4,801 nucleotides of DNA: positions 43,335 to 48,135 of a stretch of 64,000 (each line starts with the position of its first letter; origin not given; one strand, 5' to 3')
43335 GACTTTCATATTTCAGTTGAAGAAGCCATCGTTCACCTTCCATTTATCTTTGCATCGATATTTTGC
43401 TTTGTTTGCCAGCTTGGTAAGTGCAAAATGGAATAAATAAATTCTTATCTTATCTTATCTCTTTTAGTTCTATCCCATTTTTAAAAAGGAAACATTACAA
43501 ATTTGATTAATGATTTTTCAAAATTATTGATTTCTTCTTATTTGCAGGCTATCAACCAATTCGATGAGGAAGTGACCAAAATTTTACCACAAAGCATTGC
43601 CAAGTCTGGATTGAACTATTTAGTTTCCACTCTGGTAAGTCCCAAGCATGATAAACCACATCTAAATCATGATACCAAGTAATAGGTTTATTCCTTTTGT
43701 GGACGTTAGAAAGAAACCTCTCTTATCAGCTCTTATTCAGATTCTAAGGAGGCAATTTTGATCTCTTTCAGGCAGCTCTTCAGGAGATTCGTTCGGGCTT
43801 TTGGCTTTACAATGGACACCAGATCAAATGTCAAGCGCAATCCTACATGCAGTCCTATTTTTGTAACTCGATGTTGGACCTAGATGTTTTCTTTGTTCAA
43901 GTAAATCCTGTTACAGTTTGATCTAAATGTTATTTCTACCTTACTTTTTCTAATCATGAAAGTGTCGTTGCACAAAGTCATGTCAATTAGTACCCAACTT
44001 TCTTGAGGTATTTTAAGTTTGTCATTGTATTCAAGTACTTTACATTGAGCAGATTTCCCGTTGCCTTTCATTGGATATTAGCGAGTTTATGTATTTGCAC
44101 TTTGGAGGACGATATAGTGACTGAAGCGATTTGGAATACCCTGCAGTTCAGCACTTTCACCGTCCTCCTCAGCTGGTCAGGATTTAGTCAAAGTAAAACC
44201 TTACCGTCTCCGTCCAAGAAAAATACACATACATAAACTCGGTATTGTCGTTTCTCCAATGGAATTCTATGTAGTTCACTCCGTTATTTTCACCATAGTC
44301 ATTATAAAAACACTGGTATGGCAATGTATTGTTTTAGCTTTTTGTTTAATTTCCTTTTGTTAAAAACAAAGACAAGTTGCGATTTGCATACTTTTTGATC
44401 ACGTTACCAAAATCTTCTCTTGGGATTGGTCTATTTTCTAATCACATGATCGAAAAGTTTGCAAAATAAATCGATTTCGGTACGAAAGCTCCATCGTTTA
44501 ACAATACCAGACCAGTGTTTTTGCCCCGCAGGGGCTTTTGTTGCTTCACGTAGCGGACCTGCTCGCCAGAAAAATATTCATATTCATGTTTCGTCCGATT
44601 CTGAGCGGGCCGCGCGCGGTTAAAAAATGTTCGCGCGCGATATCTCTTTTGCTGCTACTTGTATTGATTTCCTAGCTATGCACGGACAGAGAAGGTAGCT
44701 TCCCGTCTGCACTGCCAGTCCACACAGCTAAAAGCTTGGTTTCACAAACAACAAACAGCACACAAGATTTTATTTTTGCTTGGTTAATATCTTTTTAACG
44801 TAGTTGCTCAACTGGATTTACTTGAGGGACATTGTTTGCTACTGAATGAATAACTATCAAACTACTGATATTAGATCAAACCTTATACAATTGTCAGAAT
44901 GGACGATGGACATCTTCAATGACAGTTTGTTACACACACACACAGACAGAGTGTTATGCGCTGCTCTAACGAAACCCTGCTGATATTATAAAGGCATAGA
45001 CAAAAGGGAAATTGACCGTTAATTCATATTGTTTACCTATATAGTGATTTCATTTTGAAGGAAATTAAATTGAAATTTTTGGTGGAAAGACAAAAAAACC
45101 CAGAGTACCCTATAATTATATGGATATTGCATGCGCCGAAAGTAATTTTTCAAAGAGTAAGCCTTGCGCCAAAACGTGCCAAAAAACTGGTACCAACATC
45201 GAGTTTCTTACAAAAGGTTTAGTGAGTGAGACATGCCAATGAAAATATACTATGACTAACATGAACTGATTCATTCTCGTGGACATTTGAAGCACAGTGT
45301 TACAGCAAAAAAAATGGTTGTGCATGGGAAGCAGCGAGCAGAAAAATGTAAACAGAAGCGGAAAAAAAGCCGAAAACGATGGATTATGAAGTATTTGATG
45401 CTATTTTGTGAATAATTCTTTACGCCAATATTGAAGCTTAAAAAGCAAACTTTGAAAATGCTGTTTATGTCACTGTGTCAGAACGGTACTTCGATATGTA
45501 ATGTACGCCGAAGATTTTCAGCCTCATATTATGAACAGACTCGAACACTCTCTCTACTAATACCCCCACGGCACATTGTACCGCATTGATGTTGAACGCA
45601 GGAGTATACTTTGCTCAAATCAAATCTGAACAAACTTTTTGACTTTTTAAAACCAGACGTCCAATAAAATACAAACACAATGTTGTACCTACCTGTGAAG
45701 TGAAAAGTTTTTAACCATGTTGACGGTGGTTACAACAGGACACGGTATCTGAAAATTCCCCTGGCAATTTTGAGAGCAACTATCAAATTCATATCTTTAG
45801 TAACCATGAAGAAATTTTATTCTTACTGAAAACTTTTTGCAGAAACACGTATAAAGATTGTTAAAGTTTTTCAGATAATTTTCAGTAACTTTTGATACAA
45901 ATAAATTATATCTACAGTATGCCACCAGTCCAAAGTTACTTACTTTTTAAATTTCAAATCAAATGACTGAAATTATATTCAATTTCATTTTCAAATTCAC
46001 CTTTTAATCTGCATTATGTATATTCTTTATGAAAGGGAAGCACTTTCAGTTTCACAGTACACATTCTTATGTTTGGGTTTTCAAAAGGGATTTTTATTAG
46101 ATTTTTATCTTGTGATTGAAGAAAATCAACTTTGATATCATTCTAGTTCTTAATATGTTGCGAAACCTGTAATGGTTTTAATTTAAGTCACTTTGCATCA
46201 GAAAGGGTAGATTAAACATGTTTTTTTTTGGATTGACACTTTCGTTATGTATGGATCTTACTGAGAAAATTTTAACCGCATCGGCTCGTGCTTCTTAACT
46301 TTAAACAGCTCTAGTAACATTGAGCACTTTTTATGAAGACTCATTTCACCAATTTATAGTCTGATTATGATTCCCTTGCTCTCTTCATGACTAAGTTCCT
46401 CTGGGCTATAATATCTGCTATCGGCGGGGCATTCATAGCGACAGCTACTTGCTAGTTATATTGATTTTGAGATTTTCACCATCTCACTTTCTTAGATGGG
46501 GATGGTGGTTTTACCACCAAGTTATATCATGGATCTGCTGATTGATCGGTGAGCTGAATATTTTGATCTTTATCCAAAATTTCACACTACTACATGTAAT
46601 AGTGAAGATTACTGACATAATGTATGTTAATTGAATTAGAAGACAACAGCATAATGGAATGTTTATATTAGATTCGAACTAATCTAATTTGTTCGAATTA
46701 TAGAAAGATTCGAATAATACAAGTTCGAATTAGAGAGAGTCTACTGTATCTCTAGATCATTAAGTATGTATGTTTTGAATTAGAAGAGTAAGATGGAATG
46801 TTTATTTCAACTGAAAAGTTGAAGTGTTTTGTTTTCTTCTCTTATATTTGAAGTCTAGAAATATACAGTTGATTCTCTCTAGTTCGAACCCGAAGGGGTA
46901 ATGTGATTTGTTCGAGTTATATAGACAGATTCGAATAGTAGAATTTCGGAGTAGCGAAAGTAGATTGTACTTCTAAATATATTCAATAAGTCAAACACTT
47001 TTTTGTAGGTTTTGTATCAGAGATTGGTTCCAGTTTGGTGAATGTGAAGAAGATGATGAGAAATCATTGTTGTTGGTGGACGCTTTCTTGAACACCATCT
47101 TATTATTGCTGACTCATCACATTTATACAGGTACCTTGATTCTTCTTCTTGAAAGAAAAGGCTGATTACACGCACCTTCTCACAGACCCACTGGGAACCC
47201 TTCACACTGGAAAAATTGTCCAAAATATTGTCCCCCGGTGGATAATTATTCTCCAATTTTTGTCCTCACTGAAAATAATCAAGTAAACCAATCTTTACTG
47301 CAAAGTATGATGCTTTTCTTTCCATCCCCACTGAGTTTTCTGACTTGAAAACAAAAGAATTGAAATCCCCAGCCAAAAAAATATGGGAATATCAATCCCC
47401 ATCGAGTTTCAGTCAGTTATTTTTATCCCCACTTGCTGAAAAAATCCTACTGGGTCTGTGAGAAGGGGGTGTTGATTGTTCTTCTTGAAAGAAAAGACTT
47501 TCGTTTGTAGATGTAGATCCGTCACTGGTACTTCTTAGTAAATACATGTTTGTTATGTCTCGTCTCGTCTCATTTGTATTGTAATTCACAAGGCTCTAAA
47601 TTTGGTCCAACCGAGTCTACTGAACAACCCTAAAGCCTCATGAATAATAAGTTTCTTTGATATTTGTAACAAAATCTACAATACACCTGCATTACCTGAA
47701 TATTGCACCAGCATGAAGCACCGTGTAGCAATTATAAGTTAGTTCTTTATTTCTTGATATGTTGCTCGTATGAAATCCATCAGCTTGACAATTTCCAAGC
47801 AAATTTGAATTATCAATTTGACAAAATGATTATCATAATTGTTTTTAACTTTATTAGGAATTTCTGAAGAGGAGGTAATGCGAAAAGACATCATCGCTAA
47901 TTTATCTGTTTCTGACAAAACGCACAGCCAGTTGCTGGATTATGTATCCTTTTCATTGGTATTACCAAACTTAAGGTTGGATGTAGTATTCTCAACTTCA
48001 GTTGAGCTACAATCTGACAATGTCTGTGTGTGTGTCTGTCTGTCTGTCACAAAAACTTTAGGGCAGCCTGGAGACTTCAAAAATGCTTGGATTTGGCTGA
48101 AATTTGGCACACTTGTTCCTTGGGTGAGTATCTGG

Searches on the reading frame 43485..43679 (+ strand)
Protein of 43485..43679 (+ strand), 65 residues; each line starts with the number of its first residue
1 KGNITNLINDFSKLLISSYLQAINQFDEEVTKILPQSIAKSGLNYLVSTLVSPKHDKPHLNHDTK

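Call 21: search_protein_families(library=pfam, proteins=[window:43485-43679:+], max_evalue=1)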
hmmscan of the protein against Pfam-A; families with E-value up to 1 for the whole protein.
seq(65 aa): 1 family
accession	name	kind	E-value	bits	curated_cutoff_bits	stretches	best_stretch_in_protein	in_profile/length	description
PF05494.18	MlaC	-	0.00067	19.9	26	1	6-55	61-111/166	MlaC protein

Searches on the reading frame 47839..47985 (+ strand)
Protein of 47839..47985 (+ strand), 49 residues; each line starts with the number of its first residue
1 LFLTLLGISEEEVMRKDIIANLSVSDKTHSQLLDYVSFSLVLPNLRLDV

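Call 21: search_protein_families(library=pfam, proteins=[window:47839-47985:+], max_evalue=1)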
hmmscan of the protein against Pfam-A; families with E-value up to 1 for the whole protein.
seq(49 aa): 2 families
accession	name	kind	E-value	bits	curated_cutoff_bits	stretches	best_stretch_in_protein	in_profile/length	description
PF22960.2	UBR1-like_wing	-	0.06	13.9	27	1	14-37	2-25/100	E3 ubiquitin-protein ligase UBR1-like, winged-helix domain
PF00989.32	PAS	-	0.098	13.1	22.6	1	3-33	31-63/113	PAS fold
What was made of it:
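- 47858..47943 (+): UBR3 exon immediately upstream (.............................). It marks the start of the UBR1-like winged-helix domain. Weak Pfam UBR1-like_wing hit (call 21).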
